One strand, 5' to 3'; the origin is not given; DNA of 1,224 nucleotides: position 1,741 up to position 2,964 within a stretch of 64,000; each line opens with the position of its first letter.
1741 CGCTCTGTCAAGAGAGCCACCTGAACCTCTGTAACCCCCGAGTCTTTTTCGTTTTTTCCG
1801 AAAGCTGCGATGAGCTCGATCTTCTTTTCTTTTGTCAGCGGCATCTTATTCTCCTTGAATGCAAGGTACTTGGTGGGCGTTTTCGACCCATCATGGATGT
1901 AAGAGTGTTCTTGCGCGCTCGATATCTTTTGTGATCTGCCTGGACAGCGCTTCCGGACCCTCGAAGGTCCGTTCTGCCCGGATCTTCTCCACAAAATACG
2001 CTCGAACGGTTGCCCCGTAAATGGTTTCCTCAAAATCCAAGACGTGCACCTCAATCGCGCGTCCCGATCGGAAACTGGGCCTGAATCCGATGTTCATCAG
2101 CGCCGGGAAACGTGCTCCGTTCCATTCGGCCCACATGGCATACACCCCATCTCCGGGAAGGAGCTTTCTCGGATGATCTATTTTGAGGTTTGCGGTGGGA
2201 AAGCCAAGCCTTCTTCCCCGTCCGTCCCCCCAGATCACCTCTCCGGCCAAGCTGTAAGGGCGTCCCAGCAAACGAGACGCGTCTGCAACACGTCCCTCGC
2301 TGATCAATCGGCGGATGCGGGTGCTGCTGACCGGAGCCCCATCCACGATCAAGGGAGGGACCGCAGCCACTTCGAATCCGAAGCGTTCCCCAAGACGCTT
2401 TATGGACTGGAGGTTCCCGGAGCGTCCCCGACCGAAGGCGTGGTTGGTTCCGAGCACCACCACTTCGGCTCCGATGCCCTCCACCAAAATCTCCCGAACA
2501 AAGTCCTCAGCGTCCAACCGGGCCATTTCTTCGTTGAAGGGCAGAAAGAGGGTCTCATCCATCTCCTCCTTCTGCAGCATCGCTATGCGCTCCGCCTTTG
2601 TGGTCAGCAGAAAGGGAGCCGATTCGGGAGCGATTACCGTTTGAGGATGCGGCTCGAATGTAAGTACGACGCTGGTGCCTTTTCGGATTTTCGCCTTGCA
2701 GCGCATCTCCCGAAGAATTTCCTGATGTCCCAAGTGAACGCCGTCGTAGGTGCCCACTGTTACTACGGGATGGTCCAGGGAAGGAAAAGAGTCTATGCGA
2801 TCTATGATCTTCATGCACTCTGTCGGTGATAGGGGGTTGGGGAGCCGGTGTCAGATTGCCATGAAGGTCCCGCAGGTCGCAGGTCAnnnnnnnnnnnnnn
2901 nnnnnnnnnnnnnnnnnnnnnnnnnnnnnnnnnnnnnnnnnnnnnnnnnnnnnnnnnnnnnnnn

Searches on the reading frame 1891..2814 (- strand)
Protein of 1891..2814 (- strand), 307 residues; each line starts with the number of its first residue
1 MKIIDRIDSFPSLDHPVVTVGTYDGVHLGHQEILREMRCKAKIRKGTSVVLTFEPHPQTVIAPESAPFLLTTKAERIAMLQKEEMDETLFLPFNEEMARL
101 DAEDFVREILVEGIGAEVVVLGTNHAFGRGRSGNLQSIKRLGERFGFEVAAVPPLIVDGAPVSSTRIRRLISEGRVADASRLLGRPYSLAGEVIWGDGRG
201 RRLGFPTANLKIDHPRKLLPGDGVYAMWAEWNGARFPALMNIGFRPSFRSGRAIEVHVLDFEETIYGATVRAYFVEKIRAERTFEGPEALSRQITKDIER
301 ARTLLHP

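Call 36: search_protein_families(library=pfam, proteins=[window:1891-2814:-], max_evalue=0.0001)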
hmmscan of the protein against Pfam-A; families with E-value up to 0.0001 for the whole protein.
window:1891-2814:- (307 aa): 3 families
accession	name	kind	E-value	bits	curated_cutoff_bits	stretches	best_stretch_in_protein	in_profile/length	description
PF06574.18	FAD_syn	-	1.8e-47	161.5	27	1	15-166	7-158/158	FAD synthetase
PF01687.23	Flavokinase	-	2.3e-41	141.4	19.6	1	183-305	1-124/124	Riboflavin kinase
PF01467.32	CTP_transf_like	-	1.1e-05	26.1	21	1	18-169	1-132/133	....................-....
